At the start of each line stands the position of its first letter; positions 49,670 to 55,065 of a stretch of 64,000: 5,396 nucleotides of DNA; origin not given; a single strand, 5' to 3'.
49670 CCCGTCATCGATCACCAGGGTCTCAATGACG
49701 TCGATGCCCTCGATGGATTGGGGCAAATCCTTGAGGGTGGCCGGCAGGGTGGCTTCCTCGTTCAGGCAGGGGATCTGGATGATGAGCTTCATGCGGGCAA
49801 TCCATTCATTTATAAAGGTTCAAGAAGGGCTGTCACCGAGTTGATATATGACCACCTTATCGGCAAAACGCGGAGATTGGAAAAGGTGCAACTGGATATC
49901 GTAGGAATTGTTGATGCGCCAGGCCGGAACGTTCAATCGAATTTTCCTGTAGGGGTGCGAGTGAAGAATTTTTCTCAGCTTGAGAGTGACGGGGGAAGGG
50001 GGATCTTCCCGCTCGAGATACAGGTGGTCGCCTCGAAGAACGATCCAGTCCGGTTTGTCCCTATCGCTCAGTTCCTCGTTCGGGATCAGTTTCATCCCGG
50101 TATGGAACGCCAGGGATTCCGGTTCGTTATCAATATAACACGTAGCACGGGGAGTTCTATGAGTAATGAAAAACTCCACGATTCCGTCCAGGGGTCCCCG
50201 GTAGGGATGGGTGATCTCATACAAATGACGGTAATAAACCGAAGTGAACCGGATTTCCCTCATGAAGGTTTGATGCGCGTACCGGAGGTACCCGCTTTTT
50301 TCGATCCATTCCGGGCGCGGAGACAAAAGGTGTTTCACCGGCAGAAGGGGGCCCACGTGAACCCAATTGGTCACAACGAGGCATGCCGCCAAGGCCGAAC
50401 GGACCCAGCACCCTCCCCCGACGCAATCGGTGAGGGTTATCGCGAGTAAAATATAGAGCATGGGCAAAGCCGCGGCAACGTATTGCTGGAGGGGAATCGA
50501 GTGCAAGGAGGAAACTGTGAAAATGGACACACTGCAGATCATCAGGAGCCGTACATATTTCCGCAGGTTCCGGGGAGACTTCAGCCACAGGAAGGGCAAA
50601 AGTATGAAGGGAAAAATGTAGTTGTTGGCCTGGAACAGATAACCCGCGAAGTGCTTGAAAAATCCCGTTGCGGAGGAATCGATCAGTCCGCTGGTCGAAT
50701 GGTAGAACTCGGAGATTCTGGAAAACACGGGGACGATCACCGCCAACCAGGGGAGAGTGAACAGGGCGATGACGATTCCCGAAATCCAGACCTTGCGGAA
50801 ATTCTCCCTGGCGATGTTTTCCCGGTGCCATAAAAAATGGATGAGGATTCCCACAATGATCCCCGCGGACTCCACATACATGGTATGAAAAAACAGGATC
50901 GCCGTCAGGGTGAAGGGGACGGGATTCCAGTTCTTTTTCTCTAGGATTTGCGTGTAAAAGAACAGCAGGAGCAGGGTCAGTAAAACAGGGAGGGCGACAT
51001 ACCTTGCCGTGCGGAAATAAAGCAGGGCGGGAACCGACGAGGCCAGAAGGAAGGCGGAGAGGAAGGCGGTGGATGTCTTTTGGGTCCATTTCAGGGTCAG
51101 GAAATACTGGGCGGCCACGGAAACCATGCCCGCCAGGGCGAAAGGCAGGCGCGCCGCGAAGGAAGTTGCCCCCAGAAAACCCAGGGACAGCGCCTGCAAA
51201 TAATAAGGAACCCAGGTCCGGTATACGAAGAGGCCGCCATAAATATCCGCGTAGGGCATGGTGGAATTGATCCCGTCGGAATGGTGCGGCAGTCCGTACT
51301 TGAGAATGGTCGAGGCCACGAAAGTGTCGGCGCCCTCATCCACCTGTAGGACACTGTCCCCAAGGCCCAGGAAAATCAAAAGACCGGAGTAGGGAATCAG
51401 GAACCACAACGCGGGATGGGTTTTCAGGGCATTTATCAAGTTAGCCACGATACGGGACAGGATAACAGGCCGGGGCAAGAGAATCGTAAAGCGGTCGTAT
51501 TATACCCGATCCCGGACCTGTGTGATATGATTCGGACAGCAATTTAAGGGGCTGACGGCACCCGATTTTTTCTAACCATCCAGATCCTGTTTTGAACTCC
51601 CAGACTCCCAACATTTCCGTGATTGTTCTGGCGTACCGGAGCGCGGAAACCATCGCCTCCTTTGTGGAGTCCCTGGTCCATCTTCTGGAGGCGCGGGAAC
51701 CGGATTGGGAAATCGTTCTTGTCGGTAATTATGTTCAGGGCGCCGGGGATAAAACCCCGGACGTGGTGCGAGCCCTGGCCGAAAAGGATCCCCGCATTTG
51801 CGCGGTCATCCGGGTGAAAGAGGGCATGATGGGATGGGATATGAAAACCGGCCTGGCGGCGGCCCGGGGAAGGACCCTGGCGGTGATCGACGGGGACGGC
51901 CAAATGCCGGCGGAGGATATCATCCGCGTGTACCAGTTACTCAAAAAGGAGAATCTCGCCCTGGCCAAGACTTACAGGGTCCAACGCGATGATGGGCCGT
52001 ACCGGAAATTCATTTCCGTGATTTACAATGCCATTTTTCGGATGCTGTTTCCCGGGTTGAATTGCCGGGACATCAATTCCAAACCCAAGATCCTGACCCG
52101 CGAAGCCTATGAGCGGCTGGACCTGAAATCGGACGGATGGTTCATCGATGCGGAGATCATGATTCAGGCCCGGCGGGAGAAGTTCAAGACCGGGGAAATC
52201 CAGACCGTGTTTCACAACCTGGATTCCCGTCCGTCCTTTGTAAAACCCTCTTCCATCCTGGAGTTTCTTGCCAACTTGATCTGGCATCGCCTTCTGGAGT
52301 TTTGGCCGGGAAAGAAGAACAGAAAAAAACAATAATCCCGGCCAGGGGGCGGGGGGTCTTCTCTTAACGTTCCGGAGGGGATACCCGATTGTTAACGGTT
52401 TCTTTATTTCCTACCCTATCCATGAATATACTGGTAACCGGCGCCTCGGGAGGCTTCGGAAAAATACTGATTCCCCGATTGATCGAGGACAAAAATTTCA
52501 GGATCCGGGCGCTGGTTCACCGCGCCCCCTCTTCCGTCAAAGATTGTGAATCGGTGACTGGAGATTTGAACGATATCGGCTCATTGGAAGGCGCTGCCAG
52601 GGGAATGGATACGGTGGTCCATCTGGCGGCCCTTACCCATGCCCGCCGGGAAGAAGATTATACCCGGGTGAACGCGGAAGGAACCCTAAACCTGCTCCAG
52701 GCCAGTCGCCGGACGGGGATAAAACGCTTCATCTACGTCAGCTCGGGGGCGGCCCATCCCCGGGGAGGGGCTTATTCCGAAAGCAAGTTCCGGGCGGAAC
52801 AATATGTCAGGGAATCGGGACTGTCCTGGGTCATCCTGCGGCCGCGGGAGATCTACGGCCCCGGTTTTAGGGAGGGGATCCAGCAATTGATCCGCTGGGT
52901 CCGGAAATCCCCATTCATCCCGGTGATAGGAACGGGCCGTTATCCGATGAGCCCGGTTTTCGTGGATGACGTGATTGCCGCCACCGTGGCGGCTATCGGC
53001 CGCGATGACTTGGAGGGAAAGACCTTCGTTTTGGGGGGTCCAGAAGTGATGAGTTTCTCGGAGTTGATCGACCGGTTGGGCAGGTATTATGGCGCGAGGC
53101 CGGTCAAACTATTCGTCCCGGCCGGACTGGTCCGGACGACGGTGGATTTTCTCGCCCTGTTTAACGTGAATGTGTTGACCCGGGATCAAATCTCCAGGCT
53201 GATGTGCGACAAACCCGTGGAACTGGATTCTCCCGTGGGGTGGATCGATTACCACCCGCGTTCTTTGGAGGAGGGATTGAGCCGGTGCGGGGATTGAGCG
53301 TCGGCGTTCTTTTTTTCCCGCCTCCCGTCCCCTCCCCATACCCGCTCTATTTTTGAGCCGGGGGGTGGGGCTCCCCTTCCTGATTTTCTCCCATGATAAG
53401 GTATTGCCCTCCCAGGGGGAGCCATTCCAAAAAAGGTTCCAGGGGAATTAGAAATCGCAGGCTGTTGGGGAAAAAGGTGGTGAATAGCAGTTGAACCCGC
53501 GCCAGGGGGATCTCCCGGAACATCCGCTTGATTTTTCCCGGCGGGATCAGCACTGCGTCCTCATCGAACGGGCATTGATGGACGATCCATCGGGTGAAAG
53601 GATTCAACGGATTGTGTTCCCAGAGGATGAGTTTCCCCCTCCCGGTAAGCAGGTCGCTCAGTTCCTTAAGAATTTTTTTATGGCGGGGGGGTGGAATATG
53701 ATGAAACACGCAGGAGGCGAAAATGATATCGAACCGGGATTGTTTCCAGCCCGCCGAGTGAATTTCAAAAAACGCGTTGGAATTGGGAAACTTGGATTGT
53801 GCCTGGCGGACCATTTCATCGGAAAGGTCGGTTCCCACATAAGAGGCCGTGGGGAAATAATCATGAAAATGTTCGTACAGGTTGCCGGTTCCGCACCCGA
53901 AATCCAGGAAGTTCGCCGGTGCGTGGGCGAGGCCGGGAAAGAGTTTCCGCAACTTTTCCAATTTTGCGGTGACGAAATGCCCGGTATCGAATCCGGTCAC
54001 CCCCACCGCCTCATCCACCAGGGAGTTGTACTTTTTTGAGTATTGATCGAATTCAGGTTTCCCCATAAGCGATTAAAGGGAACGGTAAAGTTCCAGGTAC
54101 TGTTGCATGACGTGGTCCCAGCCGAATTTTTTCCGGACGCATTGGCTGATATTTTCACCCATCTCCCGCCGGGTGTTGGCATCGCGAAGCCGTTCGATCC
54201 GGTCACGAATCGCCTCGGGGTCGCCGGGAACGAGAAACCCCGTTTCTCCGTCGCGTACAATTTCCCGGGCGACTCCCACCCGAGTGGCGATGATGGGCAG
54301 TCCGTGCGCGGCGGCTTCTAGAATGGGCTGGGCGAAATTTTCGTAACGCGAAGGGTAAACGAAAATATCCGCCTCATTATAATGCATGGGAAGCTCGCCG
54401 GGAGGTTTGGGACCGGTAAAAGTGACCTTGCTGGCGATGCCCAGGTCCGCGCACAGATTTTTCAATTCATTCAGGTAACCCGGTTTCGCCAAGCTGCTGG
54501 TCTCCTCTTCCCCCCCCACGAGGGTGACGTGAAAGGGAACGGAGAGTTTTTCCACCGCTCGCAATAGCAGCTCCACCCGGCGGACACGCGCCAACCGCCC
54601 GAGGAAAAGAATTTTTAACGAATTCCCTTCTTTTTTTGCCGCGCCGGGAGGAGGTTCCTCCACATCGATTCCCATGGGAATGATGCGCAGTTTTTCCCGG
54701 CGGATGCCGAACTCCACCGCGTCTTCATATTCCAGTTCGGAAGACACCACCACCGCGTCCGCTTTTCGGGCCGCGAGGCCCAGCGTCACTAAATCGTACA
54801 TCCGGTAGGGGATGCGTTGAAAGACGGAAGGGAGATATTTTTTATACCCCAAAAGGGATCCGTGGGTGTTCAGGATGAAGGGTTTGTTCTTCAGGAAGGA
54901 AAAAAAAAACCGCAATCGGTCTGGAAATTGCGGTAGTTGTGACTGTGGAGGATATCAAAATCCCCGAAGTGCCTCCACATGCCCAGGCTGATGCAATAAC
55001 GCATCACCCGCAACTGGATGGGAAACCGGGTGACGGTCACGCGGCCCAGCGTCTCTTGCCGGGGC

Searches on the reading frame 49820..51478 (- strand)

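Call 63: search_protein_families(library=pfam, proteins=[window:49820-51478:-], max_evalue=0.00001)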
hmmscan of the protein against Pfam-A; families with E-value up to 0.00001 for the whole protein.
window:49820-51478:- (552 aa): 1 family
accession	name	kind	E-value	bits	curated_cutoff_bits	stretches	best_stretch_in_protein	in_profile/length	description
PF13231.12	PMT_2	-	3.9e-06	27.6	26.1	1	90-244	5-157/160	Dolichyl-phosphate-mannose-protein mannosyltransferase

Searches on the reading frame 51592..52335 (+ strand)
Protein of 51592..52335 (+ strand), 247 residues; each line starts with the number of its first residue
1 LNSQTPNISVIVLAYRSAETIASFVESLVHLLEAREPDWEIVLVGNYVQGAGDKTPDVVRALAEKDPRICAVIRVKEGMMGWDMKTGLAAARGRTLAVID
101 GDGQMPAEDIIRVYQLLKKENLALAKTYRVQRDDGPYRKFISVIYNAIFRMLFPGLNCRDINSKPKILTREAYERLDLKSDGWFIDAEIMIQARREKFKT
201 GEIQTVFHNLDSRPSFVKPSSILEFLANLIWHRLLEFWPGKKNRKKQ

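Call 63: search_protein_families(library=pfam, proteins=[window:51592-52335:+], max_evalue=0.00001)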
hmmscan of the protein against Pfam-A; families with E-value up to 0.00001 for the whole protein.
window:51592-52335:+ (247 aa): 1 family
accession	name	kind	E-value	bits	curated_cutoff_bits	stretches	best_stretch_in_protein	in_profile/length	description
PF00535.33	Glycos_transf_2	-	8.9e-17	62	23.3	1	9-174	1-165/168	Glycosyl transferase family 2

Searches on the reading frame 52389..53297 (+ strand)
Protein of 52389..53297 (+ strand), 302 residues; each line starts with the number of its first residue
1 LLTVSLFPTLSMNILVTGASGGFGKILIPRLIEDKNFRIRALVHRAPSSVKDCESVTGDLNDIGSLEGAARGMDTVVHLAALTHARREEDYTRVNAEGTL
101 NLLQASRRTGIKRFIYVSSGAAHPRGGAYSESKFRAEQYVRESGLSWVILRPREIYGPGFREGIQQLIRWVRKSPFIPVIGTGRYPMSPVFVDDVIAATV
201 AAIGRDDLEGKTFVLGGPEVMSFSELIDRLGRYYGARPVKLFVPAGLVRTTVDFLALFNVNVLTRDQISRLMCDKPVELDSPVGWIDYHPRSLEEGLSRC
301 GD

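Call 63: search_protein_families(library=pfam, proteins=[window:52389-53297:+], max_evalue=0.00001)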
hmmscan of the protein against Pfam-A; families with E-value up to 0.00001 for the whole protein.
window:52389-53297:+ (302 aa): 8 families
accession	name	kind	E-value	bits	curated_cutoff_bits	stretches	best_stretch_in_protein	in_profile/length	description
PF01370.27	Epimerase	-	2.7e-27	96.2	20.9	1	14-216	1-240/240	NAD dependent epimerase/dehydratase family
PF13460.12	NAD_binding_10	-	1e-21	78.1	27.2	1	18-154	1-145/184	NAD(P)H-binding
PF01073.25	3Beta_HSD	-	2.5e-21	76.4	22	1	15-119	1-116/280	3-beta hydroxysteroid dehydrogenase/isomerase family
PF07993.18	NAD_binding_4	-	2.8e-13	50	20.1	0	70-122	86-140/258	Male sterility protein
PF05368.20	NmrA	-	2.8e-12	47.3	27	1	13-149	4-147/298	NmrA-like family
PF04321.23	RmlD_sub_bind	-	3.7e-10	39.8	27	1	12-180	1-176/287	RmlD substrate binding domain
PF02719.21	Polysacc_synt_2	-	4.4e-09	36.4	20.2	1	14-141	1-150/293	Polysaccharide biosynthesis protein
PF16363.11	GDP_Man_Dehyd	-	2.1e-08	34.5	27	1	15-119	1-129/332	GDP-mannose 4,6 dehydratase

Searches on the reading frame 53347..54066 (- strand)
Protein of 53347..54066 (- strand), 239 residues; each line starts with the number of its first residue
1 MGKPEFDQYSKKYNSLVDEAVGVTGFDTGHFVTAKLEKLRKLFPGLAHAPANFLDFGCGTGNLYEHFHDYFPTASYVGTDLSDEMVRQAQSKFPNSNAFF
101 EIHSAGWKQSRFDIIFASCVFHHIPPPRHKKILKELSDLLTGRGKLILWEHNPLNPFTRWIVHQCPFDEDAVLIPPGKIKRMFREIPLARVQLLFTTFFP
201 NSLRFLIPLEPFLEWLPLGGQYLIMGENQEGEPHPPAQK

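Call 63: search_protein_families(library=pfam, proteins=[window:53347-54066:-], max_evalue=0.00001)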
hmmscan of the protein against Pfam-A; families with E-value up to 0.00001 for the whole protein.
window:53347-54066:- (239 aa): 5 families
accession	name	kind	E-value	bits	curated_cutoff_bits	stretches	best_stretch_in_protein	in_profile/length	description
PF08242.18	Methyltransf_12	-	7.3e-17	62.3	30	1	54-146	1-98/98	Methyltransferase domain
PF13649.12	Methyltransf_25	-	2.2e-16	60.8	27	1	54-142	2-95/97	Methyltransferase domain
PF08241.18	Methyltransf_11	-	1.4e-15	58.2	21.2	1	54-148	1-95/95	Methyltransferase domain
PF13489.12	Methyltransf_23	-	1.4e-14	54.6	27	1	30-166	3-124/164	Methyltransferase domain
PF13847.12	Methyltransf_31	-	8.8e-13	48.6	27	1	51-155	5-116/145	Methyltransferase domain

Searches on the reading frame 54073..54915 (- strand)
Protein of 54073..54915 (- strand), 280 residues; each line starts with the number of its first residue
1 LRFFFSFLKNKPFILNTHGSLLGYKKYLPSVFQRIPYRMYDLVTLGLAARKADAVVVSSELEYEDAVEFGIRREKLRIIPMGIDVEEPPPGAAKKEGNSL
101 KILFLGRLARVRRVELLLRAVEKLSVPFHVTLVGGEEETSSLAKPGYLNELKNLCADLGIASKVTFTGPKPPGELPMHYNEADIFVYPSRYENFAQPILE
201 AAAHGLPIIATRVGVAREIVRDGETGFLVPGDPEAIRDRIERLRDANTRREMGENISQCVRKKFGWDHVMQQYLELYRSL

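Call 63: search_protein_families(library=pfam, proteins=[window:54073-54915:-], max_evalue=0.00001)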
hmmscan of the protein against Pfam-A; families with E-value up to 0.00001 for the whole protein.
window:54073-54915:- (280 aa): 6 families
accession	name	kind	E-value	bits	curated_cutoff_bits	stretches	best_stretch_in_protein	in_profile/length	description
PF00534.26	Glycos_transf_1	-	7.2e-34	117.2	26.4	1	95-256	11-169/172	Glycosyl transferases group 1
PF13692.12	Glyco_trans_1_4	-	1.2e-32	113.5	27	1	101-243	3-139/142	Glycosyl transferases group 1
PF20706.3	GT4-conflict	-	2.1e-10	40.6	26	1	50-271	146-383/385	Family 4 Glycosyltransferase in conflict systems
PF13524.12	Glyco_trans_1_2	-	5.1e-10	39.9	25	1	113-275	2-144/144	Glycosyl transferase-like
PF13439.12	Glyco_transf_4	-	4.5e-09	37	28.5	1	9-86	95-169/170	Glycosyltransferase Family 4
PF13579.12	Glyco_trans_4_4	-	9e-07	29.8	29.7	1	12-82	96-158/158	Glycosyl transferase 4-like domain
